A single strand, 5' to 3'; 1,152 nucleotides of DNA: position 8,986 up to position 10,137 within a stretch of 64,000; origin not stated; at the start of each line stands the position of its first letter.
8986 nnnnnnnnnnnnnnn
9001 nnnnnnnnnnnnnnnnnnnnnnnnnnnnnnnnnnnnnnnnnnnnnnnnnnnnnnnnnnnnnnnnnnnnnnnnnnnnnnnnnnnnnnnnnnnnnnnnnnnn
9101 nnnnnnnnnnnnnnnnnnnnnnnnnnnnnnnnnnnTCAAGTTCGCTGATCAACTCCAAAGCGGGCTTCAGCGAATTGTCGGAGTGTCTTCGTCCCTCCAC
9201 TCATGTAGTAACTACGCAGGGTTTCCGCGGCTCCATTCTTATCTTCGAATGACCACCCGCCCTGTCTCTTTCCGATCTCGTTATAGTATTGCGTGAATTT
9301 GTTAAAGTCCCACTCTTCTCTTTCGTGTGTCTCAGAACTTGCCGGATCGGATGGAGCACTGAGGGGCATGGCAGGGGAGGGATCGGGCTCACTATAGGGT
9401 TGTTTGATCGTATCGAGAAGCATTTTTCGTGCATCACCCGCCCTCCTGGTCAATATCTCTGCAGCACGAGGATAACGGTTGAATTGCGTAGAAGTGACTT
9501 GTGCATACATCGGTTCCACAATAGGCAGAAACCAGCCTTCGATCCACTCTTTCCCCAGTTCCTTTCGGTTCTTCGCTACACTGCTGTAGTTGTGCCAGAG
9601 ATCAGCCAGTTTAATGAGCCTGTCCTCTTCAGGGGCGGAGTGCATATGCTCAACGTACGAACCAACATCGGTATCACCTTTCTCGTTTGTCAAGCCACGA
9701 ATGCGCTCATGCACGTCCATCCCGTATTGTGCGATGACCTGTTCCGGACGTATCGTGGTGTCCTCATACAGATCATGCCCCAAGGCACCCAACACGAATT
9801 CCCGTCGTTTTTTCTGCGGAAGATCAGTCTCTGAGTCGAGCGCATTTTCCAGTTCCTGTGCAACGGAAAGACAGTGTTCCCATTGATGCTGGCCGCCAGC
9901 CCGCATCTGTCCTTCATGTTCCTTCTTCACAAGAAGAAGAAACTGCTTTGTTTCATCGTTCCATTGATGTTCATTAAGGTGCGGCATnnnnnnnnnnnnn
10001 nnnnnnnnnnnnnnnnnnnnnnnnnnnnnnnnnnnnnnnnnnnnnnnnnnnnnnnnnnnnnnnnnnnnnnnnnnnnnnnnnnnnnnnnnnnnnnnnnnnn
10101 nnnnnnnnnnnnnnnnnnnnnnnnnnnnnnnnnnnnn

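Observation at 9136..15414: Three-gene coupled operon: small helical protein, 1700-aa zeta-kinase/Fic-like giant, SpoT-type HD hydrolase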

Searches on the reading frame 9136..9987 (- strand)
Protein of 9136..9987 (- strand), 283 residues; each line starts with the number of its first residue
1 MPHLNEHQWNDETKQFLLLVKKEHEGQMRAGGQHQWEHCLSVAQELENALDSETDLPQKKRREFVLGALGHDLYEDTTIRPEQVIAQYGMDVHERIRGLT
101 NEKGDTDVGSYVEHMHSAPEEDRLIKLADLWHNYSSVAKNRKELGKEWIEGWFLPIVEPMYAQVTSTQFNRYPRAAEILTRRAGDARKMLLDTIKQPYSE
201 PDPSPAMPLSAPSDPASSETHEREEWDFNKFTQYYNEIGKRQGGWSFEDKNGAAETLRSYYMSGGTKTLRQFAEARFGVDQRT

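Call 4: search_protein_families(library=pfam, proteins=[window:9136-9987:-], max_evalue=0.1)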
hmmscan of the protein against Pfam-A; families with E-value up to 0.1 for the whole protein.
window:9136-9987:- (283 aa): 2 families
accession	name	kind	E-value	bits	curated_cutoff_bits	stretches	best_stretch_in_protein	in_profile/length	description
PF01966.28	HD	-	0.0048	17.6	22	1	36-132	2-114/116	HD domain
PF13328.12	HD_4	-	0.048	13.8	27.2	0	19-101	4-76/156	HD domain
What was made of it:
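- On Small alarmone hydrolase / Mesh1 (RSH HD hydrolases): 13.8 bits against 27.2 for the window protein (call 4).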

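Call 5: search_protein_families(library=ncbifam, proteins=[window:9136-9987:-], max_evalue=0.1)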
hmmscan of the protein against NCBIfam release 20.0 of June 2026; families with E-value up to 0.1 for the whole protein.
window:9136-9987:- (283 aa): 3 families
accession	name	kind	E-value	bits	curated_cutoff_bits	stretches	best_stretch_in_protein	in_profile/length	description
TIGR00691.1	spoT_relA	subfamily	2.2e-06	26.3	499.2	1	19-139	4-124/687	RelA/SpoT family protein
NF008303.0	PRK11092.1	equivalog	3.8e-05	22.1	947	1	11-100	21-101/702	bifunctional GTP diphosphokinase/guanosine-3',5'-bis pyrophosphate 3'-pyrophosphohydrolase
NF007619.0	PRK10270.1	equivalog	0.029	13.4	532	1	125-166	133-173/340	cell division protein YceG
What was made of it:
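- On toxSAS-SAH toxin-antitoxin: No RSH synthetase domain was found in any of the three proteins (calls 4, 5).
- Closest known: toxSAS-SAH toxin-antitoxin systems. Different: No RSH synthetase domain is present in the operon (calls 4, 5).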

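Call 6: search_protein_families(library=padloc, proteins=[window:9136-9987:-], max_evalue=0.1)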
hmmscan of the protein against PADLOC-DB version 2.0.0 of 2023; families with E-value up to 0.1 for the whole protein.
window:9136-9987:- (283 aa): 0 families
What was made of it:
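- Tried and rejected: No PADLOC defence family (call 6).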

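Call 8: search_solved_structures(query=window:9136-9987:-, max_evalue=1, show_alignments=3)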
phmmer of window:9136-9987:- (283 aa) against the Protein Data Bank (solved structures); distinct sequences matched with E-value up to 1: 14.
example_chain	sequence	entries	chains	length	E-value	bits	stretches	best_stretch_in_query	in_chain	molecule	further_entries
6yvc_A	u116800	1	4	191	0.00058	22.7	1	11-133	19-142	Bifunctional (P)ppGpp synthetase/guanosine-3',5'-bis(Diphosphate) 3'-pyrophosphohydrolase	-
6z3n_AAA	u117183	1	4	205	0.00068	22.4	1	11-133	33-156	Hydrolase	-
7qps_A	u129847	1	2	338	0.00079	22.2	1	63-142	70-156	ACT domain protein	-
6z3o_AAA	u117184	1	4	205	0.0018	21.1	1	11-133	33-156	Small Alarmone Hydrolase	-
7qpr_A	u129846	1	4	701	0.0029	20.4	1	63-142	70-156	ACT domain protein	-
9s6k_B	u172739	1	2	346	0.011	18.4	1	18-101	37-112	GTP pyrophosphokinase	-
4yf1_A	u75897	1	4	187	0.023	17.4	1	5-146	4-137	Lmo0812 protein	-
6s2t_A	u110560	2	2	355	0.12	15.1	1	19-137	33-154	(P)ppGpp synthetase I, SpoT/RelA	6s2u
7ohg_A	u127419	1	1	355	0.12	15.1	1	19-137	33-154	Guanosine-3',5'-bis(Diphosphate) 3'-pyrophosphohydrolase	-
6s2v_A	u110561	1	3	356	0.12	15.1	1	19-137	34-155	(P)ppGpp synthetase I, SpoT/RelA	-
3nqw_A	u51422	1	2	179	0.28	13.8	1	65-138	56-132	CG11900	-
3nr1_A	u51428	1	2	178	0.5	13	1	67-138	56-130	HD domain-containing protein 3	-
8fr8_I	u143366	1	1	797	0.58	12.8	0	20-135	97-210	GTP pyrophosphokinase RelA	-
1vj7_A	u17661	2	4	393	0.88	12.2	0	69-144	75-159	Bifunctional RELA/SPOT | Bifunctional (p)ppGpp synthase/hydrolase RelA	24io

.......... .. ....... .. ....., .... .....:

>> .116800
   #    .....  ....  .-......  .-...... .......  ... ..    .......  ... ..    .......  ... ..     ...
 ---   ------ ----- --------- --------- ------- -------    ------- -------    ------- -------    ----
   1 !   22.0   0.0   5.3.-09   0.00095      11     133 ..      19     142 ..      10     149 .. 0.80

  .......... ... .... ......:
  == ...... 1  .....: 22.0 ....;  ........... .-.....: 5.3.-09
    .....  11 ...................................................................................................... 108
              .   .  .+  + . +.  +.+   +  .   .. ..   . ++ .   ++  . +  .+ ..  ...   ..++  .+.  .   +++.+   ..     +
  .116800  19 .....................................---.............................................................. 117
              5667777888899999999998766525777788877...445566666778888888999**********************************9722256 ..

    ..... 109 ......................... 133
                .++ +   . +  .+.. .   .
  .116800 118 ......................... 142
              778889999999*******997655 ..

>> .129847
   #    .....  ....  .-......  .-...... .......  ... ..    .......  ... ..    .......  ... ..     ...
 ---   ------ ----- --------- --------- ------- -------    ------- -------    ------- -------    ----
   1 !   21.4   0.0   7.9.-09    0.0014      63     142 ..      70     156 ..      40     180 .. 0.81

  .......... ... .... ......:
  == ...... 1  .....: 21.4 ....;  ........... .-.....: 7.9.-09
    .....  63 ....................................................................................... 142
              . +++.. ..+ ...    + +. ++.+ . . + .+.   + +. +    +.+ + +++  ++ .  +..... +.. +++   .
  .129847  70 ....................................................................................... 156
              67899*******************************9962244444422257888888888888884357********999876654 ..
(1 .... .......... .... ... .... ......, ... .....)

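Call 14: find_homologous_proteins(query=window:9139-9987:-, max_evalue=0.001)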
Query window:9139-9987:- (283 aa): 13 proteins with E <= 0.001 among 796 candidates.
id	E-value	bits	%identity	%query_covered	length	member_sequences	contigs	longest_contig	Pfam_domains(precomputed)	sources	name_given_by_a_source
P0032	2.1e-192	656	100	100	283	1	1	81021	-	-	-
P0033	1.0e-68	250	46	99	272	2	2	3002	PF13328.13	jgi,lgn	-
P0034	3.4e-66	242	46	100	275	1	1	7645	PF13328.13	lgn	-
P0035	5.9e-49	185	52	62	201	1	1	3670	-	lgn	-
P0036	1.6e-30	125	43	58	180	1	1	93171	PF13328.13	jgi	jgi:(p)ppGpp synthase/HD superfamily hydrolase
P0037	7.8e-30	122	40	63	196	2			PF13328.13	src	-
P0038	1.0e-29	122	38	72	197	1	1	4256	PF01966.29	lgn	-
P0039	1.6e-29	121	40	64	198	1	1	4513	PF13328.13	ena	-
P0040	5.3e-29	120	42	61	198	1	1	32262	PF13328.13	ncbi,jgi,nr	ncbi:MAG TPA: HD domain-containing protein [Candidatus Eisenbacteria bacterium]|nr:HD domain-contain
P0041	1.2e-28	118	40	61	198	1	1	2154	PF13328.13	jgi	jgi:hypothetical protein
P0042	1.6e-28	118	41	61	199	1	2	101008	PF13328.13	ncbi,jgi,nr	ncbi:MAG TPA: HD domain-containing protein [Candidatus Binatia bacterium]|jgi:(p)ppGpp synthase/HD s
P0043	8.8e-28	116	41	58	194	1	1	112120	PF13328.13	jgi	jgi:hypothetical protein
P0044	1.0e-27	115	39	64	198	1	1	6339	PF13328.13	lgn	-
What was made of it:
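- On Small alarmone hydrolase / Mesh1 (RSH HD hydrolases): Close homologues carry precomputed HD_4 hits (call 14).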

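Call 16: find_encoding_contigs(protein=P0033, flank=10000, max_places=4)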
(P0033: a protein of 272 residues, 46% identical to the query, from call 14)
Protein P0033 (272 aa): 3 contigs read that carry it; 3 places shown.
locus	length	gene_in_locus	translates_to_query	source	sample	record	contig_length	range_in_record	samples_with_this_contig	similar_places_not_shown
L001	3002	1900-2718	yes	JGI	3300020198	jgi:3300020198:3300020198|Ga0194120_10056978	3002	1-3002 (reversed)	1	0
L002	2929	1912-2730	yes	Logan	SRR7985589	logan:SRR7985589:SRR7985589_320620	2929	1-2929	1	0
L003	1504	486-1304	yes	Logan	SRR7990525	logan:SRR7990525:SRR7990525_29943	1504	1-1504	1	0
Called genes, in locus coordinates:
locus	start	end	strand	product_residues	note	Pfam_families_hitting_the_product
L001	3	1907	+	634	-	?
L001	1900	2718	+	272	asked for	PF13328:HD_4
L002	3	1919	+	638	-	?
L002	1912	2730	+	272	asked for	PF13328:HD_4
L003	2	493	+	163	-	?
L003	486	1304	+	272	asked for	PF13328:HD_4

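Call 17: find_encoding_contigs(protein=P0034, flank=10000, max_places=4)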
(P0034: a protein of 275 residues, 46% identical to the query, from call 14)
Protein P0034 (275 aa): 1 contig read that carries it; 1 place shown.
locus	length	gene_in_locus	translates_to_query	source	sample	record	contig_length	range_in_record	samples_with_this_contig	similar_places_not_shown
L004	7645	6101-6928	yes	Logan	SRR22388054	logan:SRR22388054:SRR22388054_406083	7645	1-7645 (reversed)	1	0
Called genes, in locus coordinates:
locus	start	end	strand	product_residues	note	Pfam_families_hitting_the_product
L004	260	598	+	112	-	-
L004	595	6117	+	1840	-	PF06414:Zeta_toxin, PF13671:AAA_33 (weak)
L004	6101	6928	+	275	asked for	PF13328:HD_4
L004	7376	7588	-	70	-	-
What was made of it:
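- Checked: The same three-gene layout, with the same overlaps, occurs in an independent contig: L004, with genes of 112 aa, 1840 aa and 275 aa (call 17).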

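Call 18: find_encoding_contigs(protein=P0035, flank=10000, max_places=4)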
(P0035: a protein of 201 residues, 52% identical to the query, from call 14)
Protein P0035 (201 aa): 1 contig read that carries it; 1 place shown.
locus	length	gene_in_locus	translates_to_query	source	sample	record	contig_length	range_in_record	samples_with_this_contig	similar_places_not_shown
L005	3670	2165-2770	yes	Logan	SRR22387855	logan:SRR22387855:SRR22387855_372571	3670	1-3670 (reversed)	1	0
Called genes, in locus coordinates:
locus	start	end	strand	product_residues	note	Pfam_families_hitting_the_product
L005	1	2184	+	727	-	?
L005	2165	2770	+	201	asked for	-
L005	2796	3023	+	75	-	-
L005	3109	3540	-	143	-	PF01797:Y1_Tnp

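Call 38: search_solved_structures(query=A3, max_evalue=0.001, show_alignments=2)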
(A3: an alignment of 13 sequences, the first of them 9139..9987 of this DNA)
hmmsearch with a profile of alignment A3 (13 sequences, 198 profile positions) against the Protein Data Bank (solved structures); distinct sequences matched with E-value up to 0.001: 22.
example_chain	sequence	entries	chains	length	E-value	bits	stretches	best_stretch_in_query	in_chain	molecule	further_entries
4yf1_A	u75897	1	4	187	9.7e-17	64.4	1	7-141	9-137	Lmo0812 protein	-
3nqw_A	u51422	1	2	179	6e-14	55.3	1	10-135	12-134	CG11900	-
6yvc_A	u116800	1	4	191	1e-12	51.3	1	4-130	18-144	Bifunctional (P)ppGpp synthetase/guanosine-3',5'-bis(Diphosphate) 3'-pyrophosphohydrolase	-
6z3n_AAA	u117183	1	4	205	2e-12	50.4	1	6-130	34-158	Hydrolase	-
3nr1_A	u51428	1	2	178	2.1e-12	50.3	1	13-134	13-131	HD domain-containing protein 3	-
6z3o_AAA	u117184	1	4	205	1.9e-11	47.1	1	6-130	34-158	Small Alarmone Hydrolase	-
7qps_A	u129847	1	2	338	3.1e-11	46.5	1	17-131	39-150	ACT domain protein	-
5vxa_A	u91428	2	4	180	4.2e-11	46.1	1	12-134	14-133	Guanosine-3',5'-bis(diphosphate) 3'-pyrophosphohydrolase MESH1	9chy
7ohg_A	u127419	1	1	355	5.5e-11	45.7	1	9-132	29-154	Guanosine-3',5'-bis(Diphosphate) 3'-pyrophosphohydrolase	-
6s2t_A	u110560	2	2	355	5.5e-11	45.7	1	9-132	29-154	(P)ppGpp synthetase I, SpoT/RelA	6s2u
6s2v_A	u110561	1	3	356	5.6e-11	45.7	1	9-132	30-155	(P)ppGpp synthetase I, SpoT/RelA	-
7qpr_A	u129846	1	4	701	1.7e-10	44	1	17-132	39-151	ACT domain protein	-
8acu_A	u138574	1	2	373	4.9e-09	39.3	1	9-136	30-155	GTP pyrophosphokinase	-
7qoc_A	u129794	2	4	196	6.2e-09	39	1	9-141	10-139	Guanosine polyphosphate pyrophosphohydrolases/synthetases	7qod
6yxa_A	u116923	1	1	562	9.2e-09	38.4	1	9-136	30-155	GTP pyrophosphokinase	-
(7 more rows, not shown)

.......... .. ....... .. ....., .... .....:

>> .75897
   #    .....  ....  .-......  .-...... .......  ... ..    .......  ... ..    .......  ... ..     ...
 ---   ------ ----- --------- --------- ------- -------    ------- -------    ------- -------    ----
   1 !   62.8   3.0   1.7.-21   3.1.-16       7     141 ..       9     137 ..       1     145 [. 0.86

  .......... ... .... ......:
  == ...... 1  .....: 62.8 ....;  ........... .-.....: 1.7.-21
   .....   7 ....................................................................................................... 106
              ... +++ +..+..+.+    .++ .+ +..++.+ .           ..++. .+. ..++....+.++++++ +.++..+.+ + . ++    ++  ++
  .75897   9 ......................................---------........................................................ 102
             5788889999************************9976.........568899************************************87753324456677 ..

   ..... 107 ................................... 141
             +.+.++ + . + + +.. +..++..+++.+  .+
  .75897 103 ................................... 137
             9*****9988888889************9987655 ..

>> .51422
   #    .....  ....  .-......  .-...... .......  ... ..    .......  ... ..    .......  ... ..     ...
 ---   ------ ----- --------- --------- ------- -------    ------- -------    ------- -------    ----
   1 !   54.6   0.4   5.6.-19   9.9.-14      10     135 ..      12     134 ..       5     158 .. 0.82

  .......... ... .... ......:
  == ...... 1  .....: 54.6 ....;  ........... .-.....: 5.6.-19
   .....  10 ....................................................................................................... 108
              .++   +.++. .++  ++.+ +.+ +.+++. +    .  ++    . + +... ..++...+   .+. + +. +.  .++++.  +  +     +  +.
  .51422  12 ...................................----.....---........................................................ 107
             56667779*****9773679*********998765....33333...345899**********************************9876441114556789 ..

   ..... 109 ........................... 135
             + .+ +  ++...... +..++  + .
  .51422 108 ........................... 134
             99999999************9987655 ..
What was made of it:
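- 9388..9987 (-): SAH/Mesh1-type HD hydrolase domain (aa 1-200 of the 283-aa protein). Its start overlaps the giant's stop by 14 nt. Motifs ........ at 9757-9780 and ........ at 9589-9612. Profile against PDB: Lmo0812 1e-16, Mesh1 6e-14, PaSAH 1e-12, human MESH1 4e-11 (call 38).
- On Small alarmone hydrolase / Mesh1 (RSH HD hydrolases): Profile against PDB gives 1e-16 to 4e-11 for Lmo0812, Mesh1, PaSAH and MESH1 (call 38).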

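Call 75: predict_structure(alignment_id=A3)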
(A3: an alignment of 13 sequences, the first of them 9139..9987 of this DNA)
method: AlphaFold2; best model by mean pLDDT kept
length: 283 residues; sequences in the alignment: 13
mean_pLDDT: 87.0   pTM: 0.70
mean pLDDT of the five models: 87.0, 86.5, 86.1, 85.5, 84.3
residues with pLDDT >= 90: 190; 70-90: 57; 50-70: 13; < 50: 23
segments of 3 or more residues with pLDDT < 50: 1-3, 201-219
pLDDT, mean of each block of 10 residues (from residue 1): 59 96 94 94 97 94 97 94 96 96 83 95 98 97 91 94 96 98 98 81 43 42 88 93 77 80 87 87 61
secondary structure, 60 per line:
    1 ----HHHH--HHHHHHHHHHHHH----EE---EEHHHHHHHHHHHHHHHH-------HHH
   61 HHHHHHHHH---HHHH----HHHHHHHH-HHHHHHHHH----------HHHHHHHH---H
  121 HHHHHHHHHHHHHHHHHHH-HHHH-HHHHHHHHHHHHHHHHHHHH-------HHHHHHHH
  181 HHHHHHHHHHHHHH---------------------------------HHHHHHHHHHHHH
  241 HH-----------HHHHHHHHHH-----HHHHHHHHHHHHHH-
elements in order: H5-8 H11-23 H35-50 H58-69 H73-76 H81-88 H90-98 H109-116 H120-139 H141-144 H146-165 H173-194 H228-242 H254-263 H269-282
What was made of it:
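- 9331..9387 (-): Disordered linker (aa 201-219) between the HD and Arc1-like domains. pLDDT below 50 in the AF2 model (call 75).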
